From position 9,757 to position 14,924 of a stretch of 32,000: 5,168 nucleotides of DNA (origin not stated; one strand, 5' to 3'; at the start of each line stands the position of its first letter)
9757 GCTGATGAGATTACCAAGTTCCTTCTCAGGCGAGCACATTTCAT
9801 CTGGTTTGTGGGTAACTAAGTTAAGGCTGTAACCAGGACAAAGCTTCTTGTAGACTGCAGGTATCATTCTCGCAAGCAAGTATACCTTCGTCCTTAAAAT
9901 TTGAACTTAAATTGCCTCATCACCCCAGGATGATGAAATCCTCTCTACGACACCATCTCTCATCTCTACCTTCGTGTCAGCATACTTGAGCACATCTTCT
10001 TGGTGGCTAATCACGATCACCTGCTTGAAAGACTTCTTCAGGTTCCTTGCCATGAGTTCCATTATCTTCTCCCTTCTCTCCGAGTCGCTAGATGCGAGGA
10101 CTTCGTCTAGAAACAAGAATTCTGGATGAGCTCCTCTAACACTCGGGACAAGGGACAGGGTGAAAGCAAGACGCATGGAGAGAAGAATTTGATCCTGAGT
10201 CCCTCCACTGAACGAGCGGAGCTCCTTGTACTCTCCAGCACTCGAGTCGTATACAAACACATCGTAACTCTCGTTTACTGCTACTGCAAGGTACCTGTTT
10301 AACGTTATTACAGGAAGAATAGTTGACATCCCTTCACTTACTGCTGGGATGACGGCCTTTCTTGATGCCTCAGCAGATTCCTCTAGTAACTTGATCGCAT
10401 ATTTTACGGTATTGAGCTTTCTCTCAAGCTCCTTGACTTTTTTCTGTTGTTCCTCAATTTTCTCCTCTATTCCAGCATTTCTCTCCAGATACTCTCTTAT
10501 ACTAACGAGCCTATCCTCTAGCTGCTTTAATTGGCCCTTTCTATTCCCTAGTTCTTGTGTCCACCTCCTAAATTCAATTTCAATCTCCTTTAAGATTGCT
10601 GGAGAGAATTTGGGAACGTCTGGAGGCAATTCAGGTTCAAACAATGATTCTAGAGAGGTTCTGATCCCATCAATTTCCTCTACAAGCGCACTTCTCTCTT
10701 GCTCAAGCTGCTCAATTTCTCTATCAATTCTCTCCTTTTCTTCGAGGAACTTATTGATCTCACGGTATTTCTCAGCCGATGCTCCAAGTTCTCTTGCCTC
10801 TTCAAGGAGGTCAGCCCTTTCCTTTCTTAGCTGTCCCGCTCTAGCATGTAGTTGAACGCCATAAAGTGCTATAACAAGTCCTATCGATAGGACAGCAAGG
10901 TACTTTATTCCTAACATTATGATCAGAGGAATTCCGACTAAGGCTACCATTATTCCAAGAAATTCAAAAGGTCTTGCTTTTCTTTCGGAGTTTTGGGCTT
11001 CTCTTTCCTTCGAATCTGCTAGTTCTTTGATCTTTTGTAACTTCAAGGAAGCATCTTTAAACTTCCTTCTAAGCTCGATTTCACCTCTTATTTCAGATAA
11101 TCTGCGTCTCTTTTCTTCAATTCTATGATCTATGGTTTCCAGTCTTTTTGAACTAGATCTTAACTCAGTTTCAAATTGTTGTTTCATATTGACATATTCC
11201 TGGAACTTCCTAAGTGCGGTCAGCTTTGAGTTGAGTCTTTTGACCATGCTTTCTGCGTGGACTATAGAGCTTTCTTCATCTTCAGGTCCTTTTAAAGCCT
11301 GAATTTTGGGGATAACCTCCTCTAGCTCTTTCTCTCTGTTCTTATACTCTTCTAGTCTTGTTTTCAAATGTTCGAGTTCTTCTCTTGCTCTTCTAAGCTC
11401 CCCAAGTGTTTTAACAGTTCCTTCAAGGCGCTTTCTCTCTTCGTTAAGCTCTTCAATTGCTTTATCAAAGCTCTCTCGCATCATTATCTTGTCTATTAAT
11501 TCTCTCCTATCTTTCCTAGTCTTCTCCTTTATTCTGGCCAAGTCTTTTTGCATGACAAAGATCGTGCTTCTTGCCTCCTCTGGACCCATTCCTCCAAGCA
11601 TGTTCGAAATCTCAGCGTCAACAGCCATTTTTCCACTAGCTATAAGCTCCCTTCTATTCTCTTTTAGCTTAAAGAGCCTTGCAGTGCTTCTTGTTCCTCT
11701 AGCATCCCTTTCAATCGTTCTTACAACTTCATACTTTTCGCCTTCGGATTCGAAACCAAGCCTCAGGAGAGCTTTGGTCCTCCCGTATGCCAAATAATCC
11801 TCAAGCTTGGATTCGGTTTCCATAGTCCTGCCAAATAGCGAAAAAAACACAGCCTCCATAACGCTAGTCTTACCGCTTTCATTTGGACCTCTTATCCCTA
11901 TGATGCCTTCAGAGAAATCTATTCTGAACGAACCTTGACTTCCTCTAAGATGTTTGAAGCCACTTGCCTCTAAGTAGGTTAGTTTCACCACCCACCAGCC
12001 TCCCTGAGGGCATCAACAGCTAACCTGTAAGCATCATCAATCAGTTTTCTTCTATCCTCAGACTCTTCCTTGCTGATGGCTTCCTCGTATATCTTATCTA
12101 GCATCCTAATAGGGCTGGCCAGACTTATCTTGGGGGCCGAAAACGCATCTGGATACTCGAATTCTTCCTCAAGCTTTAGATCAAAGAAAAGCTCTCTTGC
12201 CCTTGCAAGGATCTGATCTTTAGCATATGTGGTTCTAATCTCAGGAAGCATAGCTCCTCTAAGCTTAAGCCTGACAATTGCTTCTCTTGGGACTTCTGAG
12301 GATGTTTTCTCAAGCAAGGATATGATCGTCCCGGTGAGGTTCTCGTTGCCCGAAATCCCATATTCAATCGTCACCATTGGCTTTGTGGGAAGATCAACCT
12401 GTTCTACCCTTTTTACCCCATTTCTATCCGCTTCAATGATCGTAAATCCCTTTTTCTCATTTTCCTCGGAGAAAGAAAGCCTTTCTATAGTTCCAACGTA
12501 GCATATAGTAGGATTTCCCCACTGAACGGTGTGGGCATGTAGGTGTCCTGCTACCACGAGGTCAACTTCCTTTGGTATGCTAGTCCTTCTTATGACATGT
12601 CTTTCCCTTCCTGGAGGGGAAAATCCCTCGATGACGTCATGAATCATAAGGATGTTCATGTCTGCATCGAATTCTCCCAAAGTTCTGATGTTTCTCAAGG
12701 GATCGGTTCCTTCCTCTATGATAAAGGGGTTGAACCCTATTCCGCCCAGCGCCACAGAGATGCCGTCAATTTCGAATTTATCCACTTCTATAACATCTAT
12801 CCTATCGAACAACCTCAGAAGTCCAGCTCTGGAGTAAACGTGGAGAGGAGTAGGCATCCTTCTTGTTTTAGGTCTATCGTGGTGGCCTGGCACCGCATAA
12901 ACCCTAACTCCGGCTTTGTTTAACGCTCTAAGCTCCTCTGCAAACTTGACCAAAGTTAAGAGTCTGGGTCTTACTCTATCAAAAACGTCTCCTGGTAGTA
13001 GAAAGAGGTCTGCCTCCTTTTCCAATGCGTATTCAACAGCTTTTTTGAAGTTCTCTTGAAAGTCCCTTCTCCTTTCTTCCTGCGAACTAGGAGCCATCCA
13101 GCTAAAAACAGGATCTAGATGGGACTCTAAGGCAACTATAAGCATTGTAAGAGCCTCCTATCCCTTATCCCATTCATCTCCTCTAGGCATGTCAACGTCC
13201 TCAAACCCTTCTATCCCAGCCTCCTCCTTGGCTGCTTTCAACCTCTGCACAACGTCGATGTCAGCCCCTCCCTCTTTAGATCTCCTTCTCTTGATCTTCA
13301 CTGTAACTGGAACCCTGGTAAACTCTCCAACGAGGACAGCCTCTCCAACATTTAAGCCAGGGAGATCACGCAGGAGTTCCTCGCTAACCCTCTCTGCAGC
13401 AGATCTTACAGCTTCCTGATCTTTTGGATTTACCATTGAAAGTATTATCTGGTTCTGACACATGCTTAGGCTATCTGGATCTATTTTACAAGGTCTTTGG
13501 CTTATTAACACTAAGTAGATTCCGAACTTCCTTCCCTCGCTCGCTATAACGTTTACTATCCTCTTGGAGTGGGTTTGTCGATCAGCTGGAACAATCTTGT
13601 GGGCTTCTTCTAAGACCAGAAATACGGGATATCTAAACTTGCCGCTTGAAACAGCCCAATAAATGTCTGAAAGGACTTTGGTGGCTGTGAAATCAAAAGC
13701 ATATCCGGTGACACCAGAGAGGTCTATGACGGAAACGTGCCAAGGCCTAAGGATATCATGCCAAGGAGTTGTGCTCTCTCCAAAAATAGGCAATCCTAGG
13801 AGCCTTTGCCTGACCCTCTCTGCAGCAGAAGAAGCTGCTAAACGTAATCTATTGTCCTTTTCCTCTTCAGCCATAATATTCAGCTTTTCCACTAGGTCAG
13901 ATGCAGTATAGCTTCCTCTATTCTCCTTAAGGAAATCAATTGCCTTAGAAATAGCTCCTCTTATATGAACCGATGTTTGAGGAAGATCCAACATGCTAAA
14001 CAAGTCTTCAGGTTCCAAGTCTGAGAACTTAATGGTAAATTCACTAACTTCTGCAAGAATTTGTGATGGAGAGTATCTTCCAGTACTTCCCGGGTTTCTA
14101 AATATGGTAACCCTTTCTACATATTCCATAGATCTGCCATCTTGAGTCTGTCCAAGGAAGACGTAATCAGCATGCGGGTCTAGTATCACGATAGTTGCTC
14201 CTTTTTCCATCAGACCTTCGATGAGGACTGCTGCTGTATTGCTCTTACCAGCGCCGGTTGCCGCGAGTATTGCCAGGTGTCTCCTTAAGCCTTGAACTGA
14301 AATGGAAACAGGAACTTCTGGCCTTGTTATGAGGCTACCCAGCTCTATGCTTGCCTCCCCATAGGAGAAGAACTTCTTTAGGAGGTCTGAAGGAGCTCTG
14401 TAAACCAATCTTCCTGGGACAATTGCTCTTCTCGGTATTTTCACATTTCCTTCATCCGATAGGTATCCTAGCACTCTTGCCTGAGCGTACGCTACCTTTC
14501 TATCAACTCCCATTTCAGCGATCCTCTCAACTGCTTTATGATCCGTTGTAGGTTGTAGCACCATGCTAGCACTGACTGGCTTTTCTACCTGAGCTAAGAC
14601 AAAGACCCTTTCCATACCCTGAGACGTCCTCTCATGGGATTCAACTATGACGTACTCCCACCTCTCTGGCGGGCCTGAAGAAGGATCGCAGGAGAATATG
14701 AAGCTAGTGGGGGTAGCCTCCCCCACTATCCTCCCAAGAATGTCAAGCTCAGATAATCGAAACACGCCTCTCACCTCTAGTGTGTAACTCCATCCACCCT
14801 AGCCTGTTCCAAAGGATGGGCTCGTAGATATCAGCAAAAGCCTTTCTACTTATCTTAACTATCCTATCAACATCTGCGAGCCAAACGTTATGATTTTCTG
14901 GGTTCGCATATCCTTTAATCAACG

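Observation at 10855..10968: Cysteine-free Rad50 with a predicted transmembrane hairpin where the zinc hook should be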

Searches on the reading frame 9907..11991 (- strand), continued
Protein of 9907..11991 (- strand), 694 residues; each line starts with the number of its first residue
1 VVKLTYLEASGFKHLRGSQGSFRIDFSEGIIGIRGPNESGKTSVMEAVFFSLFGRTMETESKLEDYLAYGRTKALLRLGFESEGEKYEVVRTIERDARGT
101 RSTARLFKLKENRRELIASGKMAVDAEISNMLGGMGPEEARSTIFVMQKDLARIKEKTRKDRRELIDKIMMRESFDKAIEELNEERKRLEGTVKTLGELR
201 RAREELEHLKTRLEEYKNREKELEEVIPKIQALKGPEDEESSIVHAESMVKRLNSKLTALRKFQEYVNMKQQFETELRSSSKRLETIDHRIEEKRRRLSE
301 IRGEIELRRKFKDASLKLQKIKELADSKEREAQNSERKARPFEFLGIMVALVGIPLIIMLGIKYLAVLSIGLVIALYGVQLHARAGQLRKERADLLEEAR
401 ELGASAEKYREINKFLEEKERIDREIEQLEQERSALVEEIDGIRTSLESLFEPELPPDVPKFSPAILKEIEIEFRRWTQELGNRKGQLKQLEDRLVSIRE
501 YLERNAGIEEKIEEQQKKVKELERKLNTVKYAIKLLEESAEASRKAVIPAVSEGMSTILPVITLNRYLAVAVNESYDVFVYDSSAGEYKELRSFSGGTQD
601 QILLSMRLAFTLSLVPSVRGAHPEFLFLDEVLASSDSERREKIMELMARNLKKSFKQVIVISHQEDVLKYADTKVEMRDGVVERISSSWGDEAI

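Call 74: search_dna_similar(query=window:9907-11991:-, collection=plasmids, mode=protein, max_evalue=1e-8, max_rows=15)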
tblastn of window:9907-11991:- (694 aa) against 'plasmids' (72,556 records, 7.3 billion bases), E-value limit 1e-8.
Records with a match: 5; places in all: 5; records where one place covers at least 80% of the query: 0.
Best place of each record, by identity: <60% 5.
By first word of the organism name: Arcobacter 3; Priestia 1; Pontibacillus 1.
By predicted mobility (MOB-suite, as given by PLSDB): non-mobilizable 5.
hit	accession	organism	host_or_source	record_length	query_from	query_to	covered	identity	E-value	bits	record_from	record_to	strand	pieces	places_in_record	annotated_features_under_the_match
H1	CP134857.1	Arcobacter sp. AZ-2023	food,chicken meat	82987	2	188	27%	30.7%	6e-9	67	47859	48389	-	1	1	SMC family ATPase | exonuclease SbcCD subunit D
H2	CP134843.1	Arcobacter sp. AZ-2023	food,chicken meat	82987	2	188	27%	30.7%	6e-9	67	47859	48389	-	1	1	SMC family ATPase | exonuclease SbcCD subunit D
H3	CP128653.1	Arcobacter sp. DSM 115960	animal,chicken meat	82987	2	188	27%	30.7%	6e-9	67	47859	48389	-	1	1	SMC family ATPase | exonuclease SbcCD subunit D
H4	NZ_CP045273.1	Priestia megaterium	pure culture,Paper surface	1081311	547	694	21%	34.0%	3e-11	75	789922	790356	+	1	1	none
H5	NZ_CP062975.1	Pontibacillus sp. ALD_SL1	mangrove mud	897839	549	663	17%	34.5%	9e-9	67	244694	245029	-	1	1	SMC family ATPase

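Call 75: search_dna_similar(query=window:9907-11991:-, collection=phages, mode=protein, max_evalue=1e-8, max_rows=10)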
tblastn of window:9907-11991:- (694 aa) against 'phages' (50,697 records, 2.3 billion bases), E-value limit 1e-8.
Records with a match: 1; places in all: 1; records where one place covers at least 80% of the query: 0.
Best place of each record, by identity: <60% 1.
By first word of the organism name: Pseudomonas 1.
By host as written in the record: Pseudomonas sp. 1.
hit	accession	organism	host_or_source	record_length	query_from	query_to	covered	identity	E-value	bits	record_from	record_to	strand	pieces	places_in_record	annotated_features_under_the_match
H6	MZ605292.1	Pseudomonas phage UAntarctica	Pseudomonas sp.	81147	2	133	19%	33.3%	2e-10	71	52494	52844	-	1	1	putative DNA repair exonuclease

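Call 76: get_annotated_region(hit=H4, flank=5000)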
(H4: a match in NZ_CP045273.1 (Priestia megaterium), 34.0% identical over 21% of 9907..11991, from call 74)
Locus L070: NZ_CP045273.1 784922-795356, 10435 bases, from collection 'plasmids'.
description: Priestia megaterium strain FDU301 plasmid pFDU301A, complete sequence
organism: Priestia megaterium (NCBI taxid 1404)
taxonomy: Bacteria; Bacillota; Bacilli; Bacillales; Bacillaceae; Priestia; Priestia megaterium
host: -; source: pure culture,Paper surface; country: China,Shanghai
typing (MOB-suite, as given by PLSDB): non-mobilizable
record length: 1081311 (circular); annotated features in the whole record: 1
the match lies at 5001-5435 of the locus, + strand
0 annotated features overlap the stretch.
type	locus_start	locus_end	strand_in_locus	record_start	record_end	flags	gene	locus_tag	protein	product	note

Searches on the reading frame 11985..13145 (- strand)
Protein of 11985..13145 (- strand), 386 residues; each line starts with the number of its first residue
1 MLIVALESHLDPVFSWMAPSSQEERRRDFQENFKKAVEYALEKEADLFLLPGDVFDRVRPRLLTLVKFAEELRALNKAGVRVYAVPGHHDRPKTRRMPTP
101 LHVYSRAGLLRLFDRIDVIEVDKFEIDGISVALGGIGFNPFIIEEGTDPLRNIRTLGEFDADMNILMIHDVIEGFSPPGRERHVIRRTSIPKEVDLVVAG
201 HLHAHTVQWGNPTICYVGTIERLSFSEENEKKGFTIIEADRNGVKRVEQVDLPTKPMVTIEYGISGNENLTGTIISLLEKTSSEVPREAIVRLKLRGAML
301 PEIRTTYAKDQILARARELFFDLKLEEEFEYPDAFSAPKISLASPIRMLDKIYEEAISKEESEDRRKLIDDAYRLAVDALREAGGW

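Call 4: search_protein_families(library=pfam, proteins=[window:11985-13145:-], max_evalue=0.01)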
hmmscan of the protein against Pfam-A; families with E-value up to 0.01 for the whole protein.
window:11985-13145:- (386 aa): 2 families
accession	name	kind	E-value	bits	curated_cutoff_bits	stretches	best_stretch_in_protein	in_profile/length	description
PF00149.33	Metallophos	-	1.4e-10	42.4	21.5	1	31-204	16-190/191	Calcineurin-like phosphoesterase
PF12850.12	Metallophos_2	-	1.3e-05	25.7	27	1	33-228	16-143/154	Calcineurin-like phosphoesterase superfamily domain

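Call 6: search_protein_families(library=ncbifam, proteins=[window:11985-13145:-], max_evalue=0.01)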
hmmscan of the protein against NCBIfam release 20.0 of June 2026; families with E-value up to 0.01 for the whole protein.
window:11985-13145:- (386 aa): 9 families
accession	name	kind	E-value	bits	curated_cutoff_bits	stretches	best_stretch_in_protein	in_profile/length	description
NF041031.1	Mre11_Sulfo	equivalog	6.7e-21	74.9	500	1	22-299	17-288/374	DNA double-strand break repair protein Mre11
NF041030.1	Mre11_Halo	equivalog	1.9e-16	60.1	550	1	22-270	19-248/361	DNA double-strand break repair protein Mre11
TIGR00619.1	sbcd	subfamily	6e-15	55.7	77.65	2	25-101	20-97/252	exonuclease subunit SbcD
NF041029.1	Mre11_Pyroc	equivalog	8.9e-15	54.4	600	1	24-112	20-106/438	DNA double-strand break repair protein Mre11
NF041754.1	sbcd_Bac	equivalog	2.7e-09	36.7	750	2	25-121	23-116/390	exonuclease subunit SbcD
NF008206.2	PRK10966.1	equivalog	1e-07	31.4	450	1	193-261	220-289/380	exonuclease subunit SbcD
NF041753.2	sbcd_Staph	equivalog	2.2e-07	30.1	480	1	37-261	32-267/375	exonuclease subunit SbcD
TIGR00583.1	mre11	equivalog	0.0011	18.1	434.6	0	79-129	110-158/405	DNA repair protein (mre11)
NF008460.0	PRK11340.1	equivalog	0.0074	15.7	188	0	34-120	70-154/271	phosphodiesterase YaeI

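Call 64: search_protein_families(library=padloc, proteins=[window:11985-13145:-], max_evalue=0.001)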
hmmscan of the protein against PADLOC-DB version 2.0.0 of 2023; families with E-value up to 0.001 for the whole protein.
window:11985-13145:- (386 aa): 0 families

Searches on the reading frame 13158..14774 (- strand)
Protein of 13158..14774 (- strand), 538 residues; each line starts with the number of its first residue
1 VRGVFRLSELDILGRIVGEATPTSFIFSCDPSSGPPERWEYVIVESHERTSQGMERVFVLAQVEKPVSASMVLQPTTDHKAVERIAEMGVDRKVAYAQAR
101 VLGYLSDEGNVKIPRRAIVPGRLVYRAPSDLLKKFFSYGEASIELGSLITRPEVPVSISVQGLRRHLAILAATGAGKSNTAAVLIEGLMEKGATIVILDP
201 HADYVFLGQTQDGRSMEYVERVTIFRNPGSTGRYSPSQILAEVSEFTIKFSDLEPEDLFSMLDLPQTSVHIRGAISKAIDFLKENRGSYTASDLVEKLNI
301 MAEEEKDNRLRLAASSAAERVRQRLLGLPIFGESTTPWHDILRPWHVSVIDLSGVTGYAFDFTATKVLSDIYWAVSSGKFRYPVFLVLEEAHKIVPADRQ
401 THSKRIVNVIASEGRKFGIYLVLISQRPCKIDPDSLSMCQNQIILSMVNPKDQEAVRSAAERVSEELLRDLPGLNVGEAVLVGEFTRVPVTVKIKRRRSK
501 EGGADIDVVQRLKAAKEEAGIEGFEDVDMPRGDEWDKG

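Call 4: search_protein_families(library=pfam, proteins=[window:13158-14774:-], max_evalue=0.01)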
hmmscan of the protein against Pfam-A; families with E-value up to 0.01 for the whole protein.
window:13158-14774:- (538 aa): 6 families
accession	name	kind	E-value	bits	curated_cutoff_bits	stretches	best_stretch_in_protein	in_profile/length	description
PF01935.23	DUF87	-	1.5e-40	140.1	23.2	1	143-369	1-218/220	Helicase HerA, central domain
PF05872.18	HerA_C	-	6.4e-06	25.5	22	0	152-208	9-65/502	Helicase HerA-like C-terminal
PF10412.15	TrwB_AAD_bind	-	0.00033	20.1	20.5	1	156-205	7-56/387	Type IV secretion-system coupling protein DNA-binding domain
PF09378.16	HAS-barrel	-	0.0013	19.2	25.2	1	14-105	2-88/90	HAS barrel domain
PF01580.24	FtsK_SpoIIIE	-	0.0023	17.9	24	0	153-189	28-64/221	FtsK/SpoIIIE family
PF19044.6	P-loop_TraG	-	0.0026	16.9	25.8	1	165-228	30-93/413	TraG P-loop domain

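Call 6: search_protein_families(library=ncbifam, proteins=[window:13158-14774:-], max_evalue=0.01)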
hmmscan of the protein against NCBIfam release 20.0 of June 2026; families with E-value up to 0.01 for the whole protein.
window:13158-14774:- (538 aa): 11 families
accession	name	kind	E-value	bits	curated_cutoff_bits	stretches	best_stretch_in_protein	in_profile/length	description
NF040819.1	helicase_HerA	equivalog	1.5e-70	238.4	970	2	380-518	400-541/561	DNA double-strand break repair helicase HerA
NF040937.1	HerA_Thermprot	equivalog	8.4e-59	199.3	800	2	342-518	304-485/487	DNA double-strand break repair helicase HerA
NF042944.1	HerA_antiphage_2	equivalog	1.1e-32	113.5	850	2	380-521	425-569/576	anti-phage-associated helicase HerA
NF042943.1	HerA_antiphage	equivalog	2.2e-29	102.5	800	2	342-500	391-555/566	anti-phage-associated helicase HerA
NF053655.1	CedD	equivalog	7.9e-28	97.4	600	2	140-205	196-262/527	DNA-translocating ATPase CedD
NF033849.1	ser_rich_anae_1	subfamily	7.7e-08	30.1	650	1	380-457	1015-1100/1163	serine-rich protein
TIGR03743.1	SXT_TraD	subfamily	9.7e-06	24.3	366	1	153-204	164-215/636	conjugative transfer system coupling protein TraD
TIGR02746.1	TraC-F-type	equivalog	1.2e-05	23.5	567.05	1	168-310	434-571/800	type IV secretion system protein TraC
TIGR03925.1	T7SS_EccC_b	equivalog_domain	3.8e-05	22.2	346.55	0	384-466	188-268/564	type VII secretion protein EccCb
NF041017.1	DNA_import_CedB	equivalog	0.00063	18.5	700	1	347-480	435-572/590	DNA import protein CedB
NF045975.1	VirB4_plasma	equivalog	0.0028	15.4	590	1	168-214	519-565/894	Mbov_0397 family ICE element conjugal transfer ATPase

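Call 40: list_cluster_members(proteins=[P0002, window:9907-11991:-, window:13158-14774:-, window:20728-22905:-, window:29827-31485:+, window:6583-9879:-])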
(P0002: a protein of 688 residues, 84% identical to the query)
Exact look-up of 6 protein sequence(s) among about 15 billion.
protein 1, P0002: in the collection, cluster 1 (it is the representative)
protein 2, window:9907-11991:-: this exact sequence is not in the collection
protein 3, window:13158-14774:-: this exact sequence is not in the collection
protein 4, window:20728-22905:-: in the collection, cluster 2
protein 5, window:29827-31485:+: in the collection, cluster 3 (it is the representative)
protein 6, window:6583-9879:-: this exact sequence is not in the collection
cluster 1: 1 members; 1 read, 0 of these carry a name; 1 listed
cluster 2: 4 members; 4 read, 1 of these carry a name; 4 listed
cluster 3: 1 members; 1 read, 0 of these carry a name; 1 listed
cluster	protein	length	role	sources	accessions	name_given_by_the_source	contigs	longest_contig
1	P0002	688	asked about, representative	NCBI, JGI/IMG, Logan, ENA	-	-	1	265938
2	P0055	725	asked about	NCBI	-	-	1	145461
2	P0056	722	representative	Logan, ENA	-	-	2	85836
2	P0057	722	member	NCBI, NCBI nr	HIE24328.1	MAG TPA: DNA topoisomerase I [Candidatus Korarchaeota archaeon] | DNA topoisomerase I [Candidatus Korarchaeota archaeon]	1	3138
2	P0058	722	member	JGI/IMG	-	-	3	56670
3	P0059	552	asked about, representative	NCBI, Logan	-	-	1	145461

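Call 64: search_protein_families(library=padloc, proteins=[window:13158-14774:-], max_evalue=0.001)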
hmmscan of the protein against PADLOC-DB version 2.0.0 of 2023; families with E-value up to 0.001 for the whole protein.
window:13158-14774:- (538 aa): 15 families
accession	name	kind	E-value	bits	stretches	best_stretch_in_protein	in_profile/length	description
PDLC04105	HerA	-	6.9e-46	155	2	346-520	380-561/576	-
PDLC04102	HerA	-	2.1e-34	116.9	2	292-510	413-635/654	-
PDLC02185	HerA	-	1.6e-32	111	2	343-501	404-568/585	-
PDLC04100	HerA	-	3.1e-31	106.7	2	330-498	392-559/580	-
PDLC04106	HerA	-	3.2e-30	103.3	1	346-498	470-632/667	-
PDLC02188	HerA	-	1.7e-29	101.1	1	382-522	427-570/578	-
PDLC04103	HerA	-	8.6e-29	98.3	2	382-498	440-560/579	-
PDLC04098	HerA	-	6e-28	95.8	2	381-496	525-648/686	-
PDLC04140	mad8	-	1.3e-25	88.6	1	155-509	19-314/314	mads_8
PDLC04104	HerA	-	2.1e-22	77.4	1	366-516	204-358/379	-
PDLC04097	HerA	-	5.1e-22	76.2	1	385-501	476-599/618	-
PDLC01055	HerA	-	5.6e-17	59.7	2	339-496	376-526/532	Type III coevolved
PDLC04107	HerA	-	3.2e-05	21.1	1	164-213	169-219/306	-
PDLC04099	HerA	-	6.1e-05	20.4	1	164-205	169-211/214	-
PDLC04101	HerA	-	0.00013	18.8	1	164-209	168-214/400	-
